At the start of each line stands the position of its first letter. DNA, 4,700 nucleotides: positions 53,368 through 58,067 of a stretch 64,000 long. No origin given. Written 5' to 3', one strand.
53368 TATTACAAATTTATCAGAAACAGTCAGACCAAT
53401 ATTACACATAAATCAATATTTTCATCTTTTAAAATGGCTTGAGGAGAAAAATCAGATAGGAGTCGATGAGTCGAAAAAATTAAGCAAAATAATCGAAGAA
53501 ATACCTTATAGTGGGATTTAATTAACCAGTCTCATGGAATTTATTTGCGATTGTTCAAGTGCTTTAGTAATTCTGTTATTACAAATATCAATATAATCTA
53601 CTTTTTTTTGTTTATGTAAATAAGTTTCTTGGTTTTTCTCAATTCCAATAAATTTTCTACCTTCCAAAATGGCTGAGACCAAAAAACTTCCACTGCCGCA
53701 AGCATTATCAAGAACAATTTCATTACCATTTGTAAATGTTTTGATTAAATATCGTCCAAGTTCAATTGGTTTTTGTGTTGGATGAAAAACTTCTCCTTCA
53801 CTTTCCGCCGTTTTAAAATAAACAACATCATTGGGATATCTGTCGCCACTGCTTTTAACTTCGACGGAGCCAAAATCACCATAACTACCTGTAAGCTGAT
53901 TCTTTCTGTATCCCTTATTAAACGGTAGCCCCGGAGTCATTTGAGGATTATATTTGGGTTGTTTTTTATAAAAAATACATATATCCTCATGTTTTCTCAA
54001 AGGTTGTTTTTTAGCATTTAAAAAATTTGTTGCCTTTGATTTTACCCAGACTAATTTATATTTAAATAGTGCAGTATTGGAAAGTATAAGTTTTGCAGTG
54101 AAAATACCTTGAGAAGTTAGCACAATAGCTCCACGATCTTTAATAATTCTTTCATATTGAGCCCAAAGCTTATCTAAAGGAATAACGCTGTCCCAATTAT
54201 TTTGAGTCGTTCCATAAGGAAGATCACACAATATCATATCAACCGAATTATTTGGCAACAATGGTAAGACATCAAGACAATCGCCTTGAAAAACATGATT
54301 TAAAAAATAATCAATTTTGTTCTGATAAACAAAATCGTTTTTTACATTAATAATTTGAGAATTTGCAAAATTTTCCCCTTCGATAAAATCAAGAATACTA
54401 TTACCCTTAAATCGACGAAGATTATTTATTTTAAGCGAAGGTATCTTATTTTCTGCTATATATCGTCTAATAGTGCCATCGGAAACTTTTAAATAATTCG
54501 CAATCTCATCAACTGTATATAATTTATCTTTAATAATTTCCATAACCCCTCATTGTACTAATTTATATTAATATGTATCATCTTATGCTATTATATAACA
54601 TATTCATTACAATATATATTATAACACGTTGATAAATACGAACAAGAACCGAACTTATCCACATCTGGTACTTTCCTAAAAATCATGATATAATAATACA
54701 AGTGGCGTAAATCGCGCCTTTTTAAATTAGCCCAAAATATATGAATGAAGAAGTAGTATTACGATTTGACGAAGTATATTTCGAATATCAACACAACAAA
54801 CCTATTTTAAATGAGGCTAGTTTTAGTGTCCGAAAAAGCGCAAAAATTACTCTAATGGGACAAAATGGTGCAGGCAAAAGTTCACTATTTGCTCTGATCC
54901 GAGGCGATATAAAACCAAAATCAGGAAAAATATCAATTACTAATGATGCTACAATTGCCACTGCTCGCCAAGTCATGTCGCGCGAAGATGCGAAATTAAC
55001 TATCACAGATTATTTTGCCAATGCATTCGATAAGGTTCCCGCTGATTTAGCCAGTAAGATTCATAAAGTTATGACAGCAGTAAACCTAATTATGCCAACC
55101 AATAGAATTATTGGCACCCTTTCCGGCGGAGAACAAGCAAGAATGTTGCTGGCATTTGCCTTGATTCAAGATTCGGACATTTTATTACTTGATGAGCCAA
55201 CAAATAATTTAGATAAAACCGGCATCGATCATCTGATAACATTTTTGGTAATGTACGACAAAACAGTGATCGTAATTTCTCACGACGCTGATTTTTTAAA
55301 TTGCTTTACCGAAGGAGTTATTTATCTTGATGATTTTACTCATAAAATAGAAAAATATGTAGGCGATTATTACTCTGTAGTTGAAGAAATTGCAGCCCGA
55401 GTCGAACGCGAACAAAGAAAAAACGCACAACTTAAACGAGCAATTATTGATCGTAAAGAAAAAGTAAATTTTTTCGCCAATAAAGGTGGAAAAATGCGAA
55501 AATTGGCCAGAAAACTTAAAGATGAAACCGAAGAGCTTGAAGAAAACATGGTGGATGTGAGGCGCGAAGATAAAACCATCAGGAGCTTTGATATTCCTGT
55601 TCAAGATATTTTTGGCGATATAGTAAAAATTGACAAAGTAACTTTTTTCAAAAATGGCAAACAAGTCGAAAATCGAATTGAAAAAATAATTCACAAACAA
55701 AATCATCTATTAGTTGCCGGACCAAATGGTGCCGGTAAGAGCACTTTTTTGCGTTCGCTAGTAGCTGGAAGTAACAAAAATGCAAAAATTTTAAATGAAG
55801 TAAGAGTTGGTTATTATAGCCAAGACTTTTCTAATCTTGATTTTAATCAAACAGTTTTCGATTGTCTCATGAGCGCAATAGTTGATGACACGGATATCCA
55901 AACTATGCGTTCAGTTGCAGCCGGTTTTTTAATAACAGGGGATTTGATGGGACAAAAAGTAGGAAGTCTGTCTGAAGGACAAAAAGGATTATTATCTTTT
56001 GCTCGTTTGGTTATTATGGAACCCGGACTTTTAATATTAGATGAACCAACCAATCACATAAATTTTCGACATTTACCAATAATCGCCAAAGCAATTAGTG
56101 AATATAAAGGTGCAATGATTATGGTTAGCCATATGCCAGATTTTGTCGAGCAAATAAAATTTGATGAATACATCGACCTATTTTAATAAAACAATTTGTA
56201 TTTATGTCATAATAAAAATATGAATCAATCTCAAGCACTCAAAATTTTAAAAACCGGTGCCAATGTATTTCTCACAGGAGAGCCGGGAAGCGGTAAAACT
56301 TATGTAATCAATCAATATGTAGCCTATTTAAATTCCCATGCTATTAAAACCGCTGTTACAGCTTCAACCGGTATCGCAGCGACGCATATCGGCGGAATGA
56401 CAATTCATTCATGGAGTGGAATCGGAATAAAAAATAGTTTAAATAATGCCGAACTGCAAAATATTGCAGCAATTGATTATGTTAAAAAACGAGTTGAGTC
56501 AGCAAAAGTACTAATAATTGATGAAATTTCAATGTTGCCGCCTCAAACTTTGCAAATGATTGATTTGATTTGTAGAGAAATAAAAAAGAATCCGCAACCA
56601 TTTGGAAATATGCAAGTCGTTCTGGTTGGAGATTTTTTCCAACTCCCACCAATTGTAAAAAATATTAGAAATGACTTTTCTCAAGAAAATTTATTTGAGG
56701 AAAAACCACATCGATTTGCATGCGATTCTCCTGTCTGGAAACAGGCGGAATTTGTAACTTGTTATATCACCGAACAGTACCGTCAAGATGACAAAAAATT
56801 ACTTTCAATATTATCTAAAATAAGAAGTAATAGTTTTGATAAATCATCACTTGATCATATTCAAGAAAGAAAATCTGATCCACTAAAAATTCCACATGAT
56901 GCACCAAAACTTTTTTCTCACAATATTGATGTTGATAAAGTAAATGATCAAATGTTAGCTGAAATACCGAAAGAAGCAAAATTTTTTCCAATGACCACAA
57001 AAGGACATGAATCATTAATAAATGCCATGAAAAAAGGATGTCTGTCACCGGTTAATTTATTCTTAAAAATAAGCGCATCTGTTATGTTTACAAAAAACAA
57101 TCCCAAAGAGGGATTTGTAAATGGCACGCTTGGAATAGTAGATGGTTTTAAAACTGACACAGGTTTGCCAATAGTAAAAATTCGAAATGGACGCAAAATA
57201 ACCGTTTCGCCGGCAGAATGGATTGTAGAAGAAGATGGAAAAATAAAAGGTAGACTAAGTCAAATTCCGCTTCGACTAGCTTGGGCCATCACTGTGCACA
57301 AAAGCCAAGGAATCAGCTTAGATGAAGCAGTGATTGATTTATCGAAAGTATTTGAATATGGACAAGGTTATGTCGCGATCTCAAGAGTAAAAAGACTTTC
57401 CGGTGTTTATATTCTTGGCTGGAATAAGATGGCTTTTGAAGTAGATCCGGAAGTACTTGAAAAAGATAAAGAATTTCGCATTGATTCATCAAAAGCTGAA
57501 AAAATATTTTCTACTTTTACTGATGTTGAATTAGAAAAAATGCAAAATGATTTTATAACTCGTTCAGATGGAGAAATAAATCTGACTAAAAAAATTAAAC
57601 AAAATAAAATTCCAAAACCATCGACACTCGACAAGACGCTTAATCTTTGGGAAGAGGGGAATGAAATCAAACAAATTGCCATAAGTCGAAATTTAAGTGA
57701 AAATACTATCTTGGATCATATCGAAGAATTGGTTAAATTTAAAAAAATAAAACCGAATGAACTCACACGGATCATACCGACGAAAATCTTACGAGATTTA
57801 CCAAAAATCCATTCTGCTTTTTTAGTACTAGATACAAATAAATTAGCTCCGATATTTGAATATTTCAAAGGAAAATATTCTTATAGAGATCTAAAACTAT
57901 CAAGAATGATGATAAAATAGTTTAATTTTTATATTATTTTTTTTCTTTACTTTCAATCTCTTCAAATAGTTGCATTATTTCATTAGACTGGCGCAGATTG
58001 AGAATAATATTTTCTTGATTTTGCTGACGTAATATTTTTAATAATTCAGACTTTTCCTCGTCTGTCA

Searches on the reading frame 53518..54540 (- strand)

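Call 70: search_protein_families(library=pfam, proteins=[window:53518-54540:-], max_evalue=0.00001)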
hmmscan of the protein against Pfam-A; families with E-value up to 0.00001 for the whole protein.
window:53518-54540:- (340 aa): 3 families
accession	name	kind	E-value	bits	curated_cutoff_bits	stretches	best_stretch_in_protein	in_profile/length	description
PF01555.25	N6_N4_Mtase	-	3.4e-23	83.2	26.7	1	100-306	1-215/221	DNA methylase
PF12728.13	HTH_17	-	4.8e-12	46.4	27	1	7-55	1-49/51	Helix-turn-helix domain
PF01170.24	UPF0020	-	2.1e-08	34.6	22.3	0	80-170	101-193/197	RMKL-like, methyltransferase domain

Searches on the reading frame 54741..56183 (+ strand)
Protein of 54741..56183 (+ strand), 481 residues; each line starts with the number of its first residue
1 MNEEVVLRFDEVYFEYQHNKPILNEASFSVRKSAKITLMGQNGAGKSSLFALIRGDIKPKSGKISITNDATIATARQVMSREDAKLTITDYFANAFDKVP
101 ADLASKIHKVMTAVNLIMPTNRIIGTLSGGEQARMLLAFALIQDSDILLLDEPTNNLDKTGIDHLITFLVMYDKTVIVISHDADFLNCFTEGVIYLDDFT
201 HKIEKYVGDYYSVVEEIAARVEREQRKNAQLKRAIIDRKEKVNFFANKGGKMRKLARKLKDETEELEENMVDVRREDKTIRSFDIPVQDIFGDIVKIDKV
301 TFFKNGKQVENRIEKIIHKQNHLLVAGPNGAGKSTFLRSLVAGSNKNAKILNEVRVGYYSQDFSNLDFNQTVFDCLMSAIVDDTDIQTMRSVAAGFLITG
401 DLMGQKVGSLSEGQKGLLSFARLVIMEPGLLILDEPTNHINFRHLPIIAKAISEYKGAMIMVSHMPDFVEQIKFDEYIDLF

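Call 70: search_protein_families(library=pfam, proteins=[window:54741-56183:+], max_evalue=0.00001)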
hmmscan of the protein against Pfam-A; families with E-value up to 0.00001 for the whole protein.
window:54741-56183:+ (481 aa): 6 families
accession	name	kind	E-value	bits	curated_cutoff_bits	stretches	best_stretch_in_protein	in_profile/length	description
PF00005.33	ABC_tran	-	1.5e-41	142.6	25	2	23-155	1-137/137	ABC transporter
PF13304.12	AAA_21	-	2e-14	54.8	27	0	353-464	166-298/304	AAA domain, putative AbiEii toxin, Type IV TA system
PF02463.25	SMC_N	-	7.7e-11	42.3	40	0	115-187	135-203/220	RecF/RecN/SMC N terminal domain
PF03193.22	RsgA_GTPase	-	2e-08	34.7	30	0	34-77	107-150/174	RsgA GTPase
PF13555.12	AAA_29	-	1.5e-07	31.5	27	0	318-337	20-39/61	P-loop containing region of AAA domain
PF00158.32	Sigma54_activat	-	2.2e-06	27.9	20.2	0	307-362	9-64/168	Sigma-54 interaction domain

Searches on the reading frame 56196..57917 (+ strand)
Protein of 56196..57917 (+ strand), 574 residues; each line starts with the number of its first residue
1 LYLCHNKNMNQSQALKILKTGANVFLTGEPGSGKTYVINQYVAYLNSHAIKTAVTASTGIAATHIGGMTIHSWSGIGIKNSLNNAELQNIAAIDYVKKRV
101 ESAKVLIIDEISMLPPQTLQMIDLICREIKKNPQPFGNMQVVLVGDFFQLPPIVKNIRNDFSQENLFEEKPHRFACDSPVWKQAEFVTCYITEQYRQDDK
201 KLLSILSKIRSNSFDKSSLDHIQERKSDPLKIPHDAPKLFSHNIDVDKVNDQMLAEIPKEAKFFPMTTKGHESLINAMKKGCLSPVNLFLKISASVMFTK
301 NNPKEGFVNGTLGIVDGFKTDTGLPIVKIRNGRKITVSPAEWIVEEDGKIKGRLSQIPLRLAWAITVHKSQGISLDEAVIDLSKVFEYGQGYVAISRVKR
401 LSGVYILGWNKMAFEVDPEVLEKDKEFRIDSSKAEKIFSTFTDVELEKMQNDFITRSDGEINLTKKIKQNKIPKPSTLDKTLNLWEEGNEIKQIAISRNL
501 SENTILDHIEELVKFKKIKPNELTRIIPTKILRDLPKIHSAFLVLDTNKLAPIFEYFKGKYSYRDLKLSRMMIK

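Call 70: search_protein_families(library=pfam, proteins=[window:56196-57917:+], max_evalue=0.00001)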
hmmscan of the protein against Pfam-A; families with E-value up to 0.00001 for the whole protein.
window:56196-57917:+ (574 aa): 6 families
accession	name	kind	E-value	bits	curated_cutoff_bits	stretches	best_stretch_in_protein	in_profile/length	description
PF05970.20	PIF1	-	2.5e-33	116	25.9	1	18-201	19-193/223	PIF1-like helicase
PF14493.12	HTH_40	-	2.5e-16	60.2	27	1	478-568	2-87/89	Helix-turn-helix domain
PF13245.12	AAA_19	-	3.2e-15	56.9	25.1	1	11-153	1-132/134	AAA domain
PF13604.12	AAA_30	-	7.1e-13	49.2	27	1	8-153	3-131/191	AAA domain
PF13401.12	AAA_22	-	7.6e-09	36.4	27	1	21-145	5-122/130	AAA domain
PF07728.20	AAA_5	-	9.5e-06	26.1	22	0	23-120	1-84/139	AAA domain (dynein-related subfamily)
